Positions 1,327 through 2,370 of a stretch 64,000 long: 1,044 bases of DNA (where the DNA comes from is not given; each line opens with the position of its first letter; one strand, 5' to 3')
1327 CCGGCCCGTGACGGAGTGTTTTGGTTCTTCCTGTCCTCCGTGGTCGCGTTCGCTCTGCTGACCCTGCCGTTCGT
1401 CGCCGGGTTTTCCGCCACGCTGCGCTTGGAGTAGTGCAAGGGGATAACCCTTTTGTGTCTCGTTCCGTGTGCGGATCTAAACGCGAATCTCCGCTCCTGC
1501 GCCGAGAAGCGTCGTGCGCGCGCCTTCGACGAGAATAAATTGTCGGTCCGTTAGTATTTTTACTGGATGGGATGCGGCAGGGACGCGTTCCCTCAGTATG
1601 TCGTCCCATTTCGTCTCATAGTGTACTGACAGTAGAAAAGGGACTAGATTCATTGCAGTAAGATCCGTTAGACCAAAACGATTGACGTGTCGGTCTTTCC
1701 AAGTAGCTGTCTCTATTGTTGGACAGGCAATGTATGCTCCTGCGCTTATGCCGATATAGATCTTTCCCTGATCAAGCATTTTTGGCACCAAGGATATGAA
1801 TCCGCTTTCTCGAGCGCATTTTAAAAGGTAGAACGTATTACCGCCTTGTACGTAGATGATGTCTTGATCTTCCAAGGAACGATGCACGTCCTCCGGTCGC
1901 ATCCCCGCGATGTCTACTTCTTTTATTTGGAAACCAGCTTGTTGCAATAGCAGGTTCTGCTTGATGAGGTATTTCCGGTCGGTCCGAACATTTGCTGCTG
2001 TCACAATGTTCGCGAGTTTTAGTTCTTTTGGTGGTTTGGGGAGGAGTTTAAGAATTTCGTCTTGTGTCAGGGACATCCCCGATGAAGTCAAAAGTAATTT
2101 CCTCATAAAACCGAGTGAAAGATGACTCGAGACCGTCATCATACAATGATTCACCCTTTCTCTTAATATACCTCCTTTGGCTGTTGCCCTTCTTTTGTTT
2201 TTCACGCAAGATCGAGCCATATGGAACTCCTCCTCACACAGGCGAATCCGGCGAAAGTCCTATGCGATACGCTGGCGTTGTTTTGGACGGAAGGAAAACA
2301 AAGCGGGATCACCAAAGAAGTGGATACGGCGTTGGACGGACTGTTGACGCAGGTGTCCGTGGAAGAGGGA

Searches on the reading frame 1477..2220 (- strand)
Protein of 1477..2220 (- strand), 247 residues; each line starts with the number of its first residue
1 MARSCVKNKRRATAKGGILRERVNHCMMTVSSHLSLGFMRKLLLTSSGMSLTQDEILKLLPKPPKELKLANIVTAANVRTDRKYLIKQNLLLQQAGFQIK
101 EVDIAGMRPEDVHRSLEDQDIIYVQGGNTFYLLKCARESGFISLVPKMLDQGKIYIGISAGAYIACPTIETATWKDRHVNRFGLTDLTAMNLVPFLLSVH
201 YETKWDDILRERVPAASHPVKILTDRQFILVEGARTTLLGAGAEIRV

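Call 73: search_protein_families(library=pfam, proteins=[window:1477-2220:-], max_evalue=0.001)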
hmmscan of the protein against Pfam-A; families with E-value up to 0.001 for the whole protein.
window:1477-2220:- (247 aa): 1 family
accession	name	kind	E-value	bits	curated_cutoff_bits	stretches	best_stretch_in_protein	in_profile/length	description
PF03575.23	Peptidase_S51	-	2e-34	119.5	23.9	1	42-238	1-205/206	Peptidase family S51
